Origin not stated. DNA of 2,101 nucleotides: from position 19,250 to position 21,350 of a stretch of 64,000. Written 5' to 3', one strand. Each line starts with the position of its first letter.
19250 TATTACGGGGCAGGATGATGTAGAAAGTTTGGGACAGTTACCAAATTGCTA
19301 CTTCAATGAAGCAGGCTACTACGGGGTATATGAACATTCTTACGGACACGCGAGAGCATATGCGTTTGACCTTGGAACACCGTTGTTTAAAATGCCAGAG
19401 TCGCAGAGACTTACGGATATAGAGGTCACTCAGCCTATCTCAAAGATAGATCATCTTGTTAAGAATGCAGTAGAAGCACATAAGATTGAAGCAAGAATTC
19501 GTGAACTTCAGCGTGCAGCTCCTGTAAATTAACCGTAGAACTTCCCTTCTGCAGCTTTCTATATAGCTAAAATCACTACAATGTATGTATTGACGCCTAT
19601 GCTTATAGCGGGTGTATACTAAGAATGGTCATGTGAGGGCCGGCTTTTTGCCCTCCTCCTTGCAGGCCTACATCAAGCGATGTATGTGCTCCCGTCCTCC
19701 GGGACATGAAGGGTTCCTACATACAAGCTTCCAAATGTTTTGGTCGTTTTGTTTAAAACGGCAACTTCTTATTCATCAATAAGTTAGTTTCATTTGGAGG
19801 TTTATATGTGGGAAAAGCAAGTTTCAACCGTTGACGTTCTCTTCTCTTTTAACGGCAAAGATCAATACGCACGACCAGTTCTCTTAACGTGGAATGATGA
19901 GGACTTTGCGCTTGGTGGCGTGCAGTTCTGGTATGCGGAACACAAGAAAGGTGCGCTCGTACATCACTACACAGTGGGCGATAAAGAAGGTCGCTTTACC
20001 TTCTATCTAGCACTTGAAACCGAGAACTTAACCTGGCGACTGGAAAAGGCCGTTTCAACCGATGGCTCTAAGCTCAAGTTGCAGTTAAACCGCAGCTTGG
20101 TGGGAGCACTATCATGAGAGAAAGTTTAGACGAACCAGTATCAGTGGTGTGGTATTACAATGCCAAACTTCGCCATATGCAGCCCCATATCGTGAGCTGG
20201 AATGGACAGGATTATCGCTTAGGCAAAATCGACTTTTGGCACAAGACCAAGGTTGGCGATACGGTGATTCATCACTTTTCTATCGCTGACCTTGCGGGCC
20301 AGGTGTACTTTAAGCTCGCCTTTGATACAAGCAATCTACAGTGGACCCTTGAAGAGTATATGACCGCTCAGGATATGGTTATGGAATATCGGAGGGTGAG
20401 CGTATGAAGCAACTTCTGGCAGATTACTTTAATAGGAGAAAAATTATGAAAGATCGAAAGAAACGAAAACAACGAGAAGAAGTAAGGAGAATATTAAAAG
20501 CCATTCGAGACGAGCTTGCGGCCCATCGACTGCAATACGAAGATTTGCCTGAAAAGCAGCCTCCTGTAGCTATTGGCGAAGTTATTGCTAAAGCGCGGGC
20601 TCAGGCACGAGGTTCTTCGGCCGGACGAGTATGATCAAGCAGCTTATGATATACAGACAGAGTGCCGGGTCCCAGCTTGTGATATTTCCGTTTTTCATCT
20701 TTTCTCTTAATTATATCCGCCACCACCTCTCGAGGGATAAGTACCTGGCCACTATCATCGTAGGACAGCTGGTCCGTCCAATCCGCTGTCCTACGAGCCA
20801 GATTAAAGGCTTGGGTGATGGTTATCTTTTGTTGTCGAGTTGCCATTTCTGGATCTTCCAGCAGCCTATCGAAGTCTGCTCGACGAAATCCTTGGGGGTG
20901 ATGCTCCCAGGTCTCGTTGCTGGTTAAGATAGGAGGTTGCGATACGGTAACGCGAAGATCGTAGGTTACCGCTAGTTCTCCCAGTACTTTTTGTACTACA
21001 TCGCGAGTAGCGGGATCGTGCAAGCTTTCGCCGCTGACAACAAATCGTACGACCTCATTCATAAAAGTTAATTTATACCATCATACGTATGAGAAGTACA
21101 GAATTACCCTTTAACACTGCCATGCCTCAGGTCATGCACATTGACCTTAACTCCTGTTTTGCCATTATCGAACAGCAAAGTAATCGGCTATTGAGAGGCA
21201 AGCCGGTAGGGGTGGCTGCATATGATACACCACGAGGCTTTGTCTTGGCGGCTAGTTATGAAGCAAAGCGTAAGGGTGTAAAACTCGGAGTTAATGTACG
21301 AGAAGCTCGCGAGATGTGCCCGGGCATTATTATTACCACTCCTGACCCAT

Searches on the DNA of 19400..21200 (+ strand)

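Call 6: search_rna_families(source=window, start=19400, end=21200, threshold=evalue, max_evalue=5, show_alignments=3)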
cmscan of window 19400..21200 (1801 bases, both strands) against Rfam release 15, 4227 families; matches with E-value up to 5: 1.
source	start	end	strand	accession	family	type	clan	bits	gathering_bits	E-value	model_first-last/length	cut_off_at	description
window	19715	19845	-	RF00636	NRON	Gene;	-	22.5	50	0.00092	1-370/370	no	ncRNA Repressor of NFAT (nuclear factor of activated T cells)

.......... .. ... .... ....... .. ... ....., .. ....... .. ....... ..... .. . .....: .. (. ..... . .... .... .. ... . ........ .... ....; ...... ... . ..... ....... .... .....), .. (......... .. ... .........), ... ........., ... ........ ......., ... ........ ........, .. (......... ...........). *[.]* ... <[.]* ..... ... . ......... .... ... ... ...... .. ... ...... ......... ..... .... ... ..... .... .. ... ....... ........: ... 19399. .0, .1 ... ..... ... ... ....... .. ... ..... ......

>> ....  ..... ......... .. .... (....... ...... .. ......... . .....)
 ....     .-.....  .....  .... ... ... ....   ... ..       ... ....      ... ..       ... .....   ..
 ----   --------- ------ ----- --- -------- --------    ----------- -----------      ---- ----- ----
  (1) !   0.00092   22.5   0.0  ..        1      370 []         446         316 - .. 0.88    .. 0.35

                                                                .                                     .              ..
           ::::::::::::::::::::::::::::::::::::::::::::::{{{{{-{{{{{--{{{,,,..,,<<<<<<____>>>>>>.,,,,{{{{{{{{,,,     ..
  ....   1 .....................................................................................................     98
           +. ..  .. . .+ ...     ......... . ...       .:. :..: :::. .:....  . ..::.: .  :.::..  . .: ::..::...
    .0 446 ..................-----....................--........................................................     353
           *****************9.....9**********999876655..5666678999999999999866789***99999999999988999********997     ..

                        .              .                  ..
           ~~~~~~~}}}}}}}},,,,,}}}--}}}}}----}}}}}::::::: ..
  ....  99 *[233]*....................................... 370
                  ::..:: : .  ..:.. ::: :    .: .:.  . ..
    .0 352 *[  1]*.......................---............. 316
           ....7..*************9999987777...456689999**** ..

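Call 64: search_rna_families(sources=[L001, L007, L010, L011, L015, L019, L020, L021, L022, L024, L025, L027, L030, L032, L035], threshold=gathering)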
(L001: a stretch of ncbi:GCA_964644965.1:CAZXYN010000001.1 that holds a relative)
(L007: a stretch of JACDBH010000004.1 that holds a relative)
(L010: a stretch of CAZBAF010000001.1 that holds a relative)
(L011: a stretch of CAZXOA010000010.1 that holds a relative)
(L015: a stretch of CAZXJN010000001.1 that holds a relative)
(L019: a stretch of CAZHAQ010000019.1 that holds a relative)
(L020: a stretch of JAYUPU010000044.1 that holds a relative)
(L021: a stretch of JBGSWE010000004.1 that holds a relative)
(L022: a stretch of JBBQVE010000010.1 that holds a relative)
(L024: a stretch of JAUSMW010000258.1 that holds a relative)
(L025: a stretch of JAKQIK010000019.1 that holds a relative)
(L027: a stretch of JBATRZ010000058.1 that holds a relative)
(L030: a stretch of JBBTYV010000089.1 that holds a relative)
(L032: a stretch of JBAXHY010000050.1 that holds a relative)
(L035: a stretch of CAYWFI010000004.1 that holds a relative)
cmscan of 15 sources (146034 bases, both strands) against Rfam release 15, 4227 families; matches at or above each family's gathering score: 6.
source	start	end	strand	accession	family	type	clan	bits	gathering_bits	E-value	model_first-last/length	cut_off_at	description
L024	1511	1584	+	RF00005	tRNA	Gene; tRNA;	CL00001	74.8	29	3.4e-14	1-71/71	no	tRNA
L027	1232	1304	+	RF00005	tRNA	Gene; tRNA;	CL00001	70.4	29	5.7e-13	1-71/71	no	tRNA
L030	150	222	-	RF00005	tRNA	Gene; tRNA;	CL00001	70.2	29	6.3e-13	1-71/71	no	tRNA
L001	2839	2912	+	RF00005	tRNA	Gene; tRNA;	CL00001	66.8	29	5.4e-12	1-71/71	no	tRNA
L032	684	755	-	RF00005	tRNA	Gene; tRNA;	CL00001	62.6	29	7.8e-11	1-71/71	no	tRNA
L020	2308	2378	-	RF00005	tRNA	Gene; tRNA;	CL00001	61.4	29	1.7e-10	1-71/71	no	tRNA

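Call 78: build_rna_model(alignment_id=A6, structure=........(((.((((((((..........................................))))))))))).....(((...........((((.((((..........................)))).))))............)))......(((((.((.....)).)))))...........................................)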
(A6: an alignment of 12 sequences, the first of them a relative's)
Model R1 built from alignment A6 (12 sequences, 221 columns); structure: as given.
model positions 169; base pairs 29; branch points 2; effective number of sequences 1.77; information 0.59 bits per position. Calibrated on 0.2 Mb of random sequence (short: E-values are rough).
structure used (alignment columns):
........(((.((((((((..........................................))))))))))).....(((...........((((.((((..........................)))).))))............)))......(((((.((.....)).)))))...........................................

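Call 79: search_with_rna_model(model_id=R1, sources=[window, L001, L004, L006, L007, L008, L009, L010, L011, L012, L013, L014, L015, L016, L017, L018, L019, L020, L021, L022, L023, L024, L025, L027, L028, L029, L030, L031, L032, L033, L034, L035, L036, L037, L039, L041, L049, L051], max_evalue=1, make_alignment=true)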
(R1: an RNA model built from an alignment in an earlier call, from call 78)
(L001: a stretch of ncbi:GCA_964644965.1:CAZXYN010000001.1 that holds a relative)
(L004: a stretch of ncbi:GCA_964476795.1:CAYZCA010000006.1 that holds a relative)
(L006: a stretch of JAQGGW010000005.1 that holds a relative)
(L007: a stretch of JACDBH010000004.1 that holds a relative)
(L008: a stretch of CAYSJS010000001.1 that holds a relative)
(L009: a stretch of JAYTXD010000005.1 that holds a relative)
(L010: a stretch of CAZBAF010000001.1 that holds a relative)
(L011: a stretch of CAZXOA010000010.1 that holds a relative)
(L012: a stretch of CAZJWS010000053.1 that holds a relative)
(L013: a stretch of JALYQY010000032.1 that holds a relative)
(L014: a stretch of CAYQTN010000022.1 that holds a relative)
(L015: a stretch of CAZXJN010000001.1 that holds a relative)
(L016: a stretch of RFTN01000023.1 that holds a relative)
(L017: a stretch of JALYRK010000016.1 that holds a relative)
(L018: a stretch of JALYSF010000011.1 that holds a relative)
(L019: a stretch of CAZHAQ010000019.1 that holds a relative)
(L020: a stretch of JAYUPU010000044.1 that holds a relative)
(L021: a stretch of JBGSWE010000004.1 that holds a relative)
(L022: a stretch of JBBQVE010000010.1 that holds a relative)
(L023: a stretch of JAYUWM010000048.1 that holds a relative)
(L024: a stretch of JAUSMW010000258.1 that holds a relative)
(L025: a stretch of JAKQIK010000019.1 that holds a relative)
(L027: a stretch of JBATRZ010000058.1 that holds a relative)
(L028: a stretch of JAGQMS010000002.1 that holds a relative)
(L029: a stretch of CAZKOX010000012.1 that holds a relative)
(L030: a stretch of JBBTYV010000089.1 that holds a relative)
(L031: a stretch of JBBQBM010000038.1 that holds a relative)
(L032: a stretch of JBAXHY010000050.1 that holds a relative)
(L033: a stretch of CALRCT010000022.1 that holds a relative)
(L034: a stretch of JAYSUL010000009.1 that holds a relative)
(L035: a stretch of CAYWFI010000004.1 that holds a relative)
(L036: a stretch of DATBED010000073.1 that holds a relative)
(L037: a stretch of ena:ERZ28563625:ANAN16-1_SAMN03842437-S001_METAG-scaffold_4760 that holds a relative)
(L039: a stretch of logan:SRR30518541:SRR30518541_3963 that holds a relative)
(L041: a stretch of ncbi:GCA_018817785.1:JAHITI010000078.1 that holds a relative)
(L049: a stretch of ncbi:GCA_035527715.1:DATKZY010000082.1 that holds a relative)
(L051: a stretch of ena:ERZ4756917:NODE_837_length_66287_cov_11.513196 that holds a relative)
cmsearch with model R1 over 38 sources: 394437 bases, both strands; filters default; matches with E-value up to 1: 31.
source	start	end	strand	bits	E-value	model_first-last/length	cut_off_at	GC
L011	4524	4692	+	168.9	4.5e-39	1-169/169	no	0.5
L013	2161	2331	+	166.6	1.6e-38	1-169/169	no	0.46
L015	4430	4606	+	159.2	1.1e-36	1-169/169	no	0.45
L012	2807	3007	+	158.4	1.7e-36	1-169/169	no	0.46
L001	5369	5541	+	153.4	2.8e-35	1-169/169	no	0.43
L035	4364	4543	+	153.3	3.1e-35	1-169/169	no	0.46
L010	4361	4538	+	151.7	7.5e-35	1-169/169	no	0.45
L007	2540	2705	+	149.8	2.2e-34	1-169/169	no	0.48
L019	4514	4686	+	148.5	4.7e-34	1-169/169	no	0.44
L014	3864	4028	+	141.6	2.3e-32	1-169/169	no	0.45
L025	4487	4672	+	130.7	1.1e-29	1-169/169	no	0.41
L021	4528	4686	+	130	1.7e-29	1-169/169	no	0.42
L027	4415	4534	+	77.5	1.4e-16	1-169/169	no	0.38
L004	5624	5794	+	55.1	4.4e-11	1-169/169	no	0.4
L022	4852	5003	+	53.5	1.1e-10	1-169/169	no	0.45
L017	4703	4863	+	50.8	5e-10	1-169/169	no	0.42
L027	4185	4344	+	50.8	5.1e-10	1-169/169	no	0.48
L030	4847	5003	+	45.2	1.2e-08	1-169/169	no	0.45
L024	2491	2628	+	38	7.1e-07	1-169/169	no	0.43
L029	4578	4812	+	37.5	9.7e-07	1-169/169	no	0.43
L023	4847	5003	+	36.9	1.4e-06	1-169/169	no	0.39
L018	4310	4471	+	35.6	2.8e-06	1-169/169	no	0.47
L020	4847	5003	+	34.8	4.3e-06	1-169/169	no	0.4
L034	2734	2875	+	34.1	6.4e-06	1-169/169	no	0.42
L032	1053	1206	+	31.3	3.3e-05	1-169/169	no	0.38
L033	1496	1647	+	28.8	0.00013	1-169/169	no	0.39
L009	2372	2549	+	24.5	0.0015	1-169/169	no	0.42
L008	4034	4206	+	22.3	0.0053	1-169/169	no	0.38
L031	4739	4886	+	21.5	0.0084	1-169/169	no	0.43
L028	4268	4448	+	19.4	0.027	1-169/169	no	0.41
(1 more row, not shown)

Alignment A7: 31 matches aligned to the model, 414 columns, each read 5' to 3' on its own strand. Consensus structure (alignment columns), stored with it:
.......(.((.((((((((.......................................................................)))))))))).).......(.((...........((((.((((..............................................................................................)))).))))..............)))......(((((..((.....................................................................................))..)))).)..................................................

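Call 92: search_with_rna_model(model_id=R1, sources=[L052, L053, L054, L055, L056, L057, L058, L059, L060, L061, L062, L063, L064, L065, L066, L067, L068, L069, L070, L071, L072, L073, L074, L075, L076, L077, L078, L079, L080, L081, L082, L083, L084, L085, L086, L087, L088, L089, L090, L091, L092, L093, L094, L095, L096, L097, L098, L099, L100, L101, L102, L103, L104, L105, L106, L107, L108, L109, L110, L111, L112, L113, L114, L115, L116, L117, L118, L119, L120, L121, L122, L123, L124, L125, L126, L127, L128, L129, L130, L131], max_evalue=0.1)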
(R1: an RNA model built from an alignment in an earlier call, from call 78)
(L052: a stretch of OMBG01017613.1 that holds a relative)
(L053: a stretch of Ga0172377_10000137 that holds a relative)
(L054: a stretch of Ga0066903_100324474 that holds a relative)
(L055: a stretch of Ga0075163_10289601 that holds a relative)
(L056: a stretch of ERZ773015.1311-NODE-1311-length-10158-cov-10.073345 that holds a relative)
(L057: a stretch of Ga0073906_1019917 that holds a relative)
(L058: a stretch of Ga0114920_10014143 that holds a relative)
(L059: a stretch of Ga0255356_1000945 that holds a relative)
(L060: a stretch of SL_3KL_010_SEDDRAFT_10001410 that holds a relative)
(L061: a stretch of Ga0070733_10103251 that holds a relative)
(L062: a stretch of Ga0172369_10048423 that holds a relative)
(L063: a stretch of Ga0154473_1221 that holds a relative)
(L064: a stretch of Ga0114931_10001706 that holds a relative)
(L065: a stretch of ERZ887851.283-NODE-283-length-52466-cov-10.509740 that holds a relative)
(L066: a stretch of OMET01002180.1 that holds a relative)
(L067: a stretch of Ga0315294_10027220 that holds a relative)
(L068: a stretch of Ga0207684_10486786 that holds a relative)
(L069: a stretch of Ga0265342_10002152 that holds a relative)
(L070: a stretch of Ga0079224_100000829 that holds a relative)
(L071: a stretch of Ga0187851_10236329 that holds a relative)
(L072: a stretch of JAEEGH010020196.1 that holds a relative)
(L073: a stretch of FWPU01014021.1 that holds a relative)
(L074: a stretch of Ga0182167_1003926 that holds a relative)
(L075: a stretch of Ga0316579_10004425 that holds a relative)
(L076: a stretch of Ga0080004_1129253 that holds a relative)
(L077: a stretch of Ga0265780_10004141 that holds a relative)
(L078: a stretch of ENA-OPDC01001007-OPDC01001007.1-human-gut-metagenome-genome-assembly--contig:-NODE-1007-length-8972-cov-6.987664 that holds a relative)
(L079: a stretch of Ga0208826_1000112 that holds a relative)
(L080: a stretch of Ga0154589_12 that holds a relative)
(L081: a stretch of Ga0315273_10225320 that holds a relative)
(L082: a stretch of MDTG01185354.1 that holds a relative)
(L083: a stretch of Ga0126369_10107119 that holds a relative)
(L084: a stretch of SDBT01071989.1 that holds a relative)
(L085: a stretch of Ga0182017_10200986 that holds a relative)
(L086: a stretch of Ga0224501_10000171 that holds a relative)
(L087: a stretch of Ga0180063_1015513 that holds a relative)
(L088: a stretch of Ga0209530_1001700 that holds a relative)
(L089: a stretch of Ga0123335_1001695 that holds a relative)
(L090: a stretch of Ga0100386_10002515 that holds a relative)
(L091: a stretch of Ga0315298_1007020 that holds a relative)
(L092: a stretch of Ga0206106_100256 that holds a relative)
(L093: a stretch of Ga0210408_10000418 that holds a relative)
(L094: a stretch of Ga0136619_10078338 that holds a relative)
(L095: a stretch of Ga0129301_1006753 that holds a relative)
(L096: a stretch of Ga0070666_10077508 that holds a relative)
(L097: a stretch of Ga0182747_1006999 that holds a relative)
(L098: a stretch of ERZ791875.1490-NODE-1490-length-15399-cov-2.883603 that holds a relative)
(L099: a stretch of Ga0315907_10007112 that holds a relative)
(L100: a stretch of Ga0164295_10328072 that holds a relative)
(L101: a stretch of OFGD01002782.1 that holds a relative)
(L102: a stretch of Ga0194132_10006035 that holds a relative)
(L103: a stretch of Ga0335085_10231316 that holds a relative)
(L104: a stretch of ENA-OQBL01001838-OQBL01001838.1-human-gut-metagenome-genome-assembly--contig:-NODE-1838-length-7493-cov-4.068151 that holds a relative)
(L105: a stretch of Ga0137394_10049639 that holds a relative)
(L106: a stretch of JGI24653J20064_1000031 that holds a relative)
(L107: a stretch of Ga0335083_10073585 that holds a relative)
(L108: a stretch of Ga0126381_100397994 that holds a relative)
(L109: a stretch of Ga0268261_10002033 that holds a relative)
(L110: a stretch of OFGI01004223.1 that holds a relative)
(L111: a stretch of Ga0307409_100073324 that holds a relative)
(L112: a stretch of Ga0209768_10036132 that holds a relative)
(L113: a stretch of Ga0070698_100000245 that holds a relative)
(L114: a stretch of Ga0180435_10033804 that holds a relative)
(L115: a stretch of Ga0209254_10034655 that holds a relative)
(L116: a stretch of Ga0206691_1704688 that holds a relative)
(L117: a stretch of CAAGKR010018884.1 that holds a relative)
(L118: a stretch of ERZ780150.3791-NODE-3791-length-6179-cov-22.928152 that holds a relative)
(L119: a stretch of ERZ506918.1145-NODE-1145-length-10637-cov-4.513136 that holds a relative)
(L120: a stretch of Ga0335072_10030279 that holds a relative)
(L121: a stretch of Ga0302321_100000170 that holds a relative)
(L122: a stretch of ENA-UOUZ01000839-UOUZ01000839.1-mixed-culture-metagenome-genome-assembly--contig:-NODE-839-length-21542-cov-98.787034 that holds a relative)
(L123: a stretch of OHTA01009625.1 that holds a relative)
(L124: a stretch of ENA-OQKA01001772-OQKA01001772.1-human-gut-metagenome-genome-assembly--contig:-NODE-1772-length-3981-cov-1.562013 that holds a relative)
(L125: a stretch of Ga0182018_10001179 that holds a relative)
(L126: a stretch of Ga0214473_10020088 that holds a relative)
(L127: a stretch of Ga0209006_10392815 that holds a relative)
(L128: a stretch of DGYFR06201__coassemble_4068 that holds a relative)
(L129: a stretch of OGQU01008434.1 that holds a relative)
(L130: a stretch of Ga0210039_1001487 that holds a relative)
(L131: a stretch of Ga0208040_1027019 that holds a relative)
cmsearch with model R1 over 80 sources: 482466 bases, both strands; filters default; matches with E-value up to 0.1: 0.
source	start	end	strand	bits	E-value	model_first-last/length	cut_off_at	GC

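Call 93: search_rna_families(source=L011, start=4480, end=4720, threshold=evalue, max_evalue=10)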
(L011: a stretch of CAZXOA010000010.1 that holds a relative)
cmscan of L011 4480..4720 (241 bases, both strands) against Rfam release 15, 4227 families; matches with E-value up to 10: 0.
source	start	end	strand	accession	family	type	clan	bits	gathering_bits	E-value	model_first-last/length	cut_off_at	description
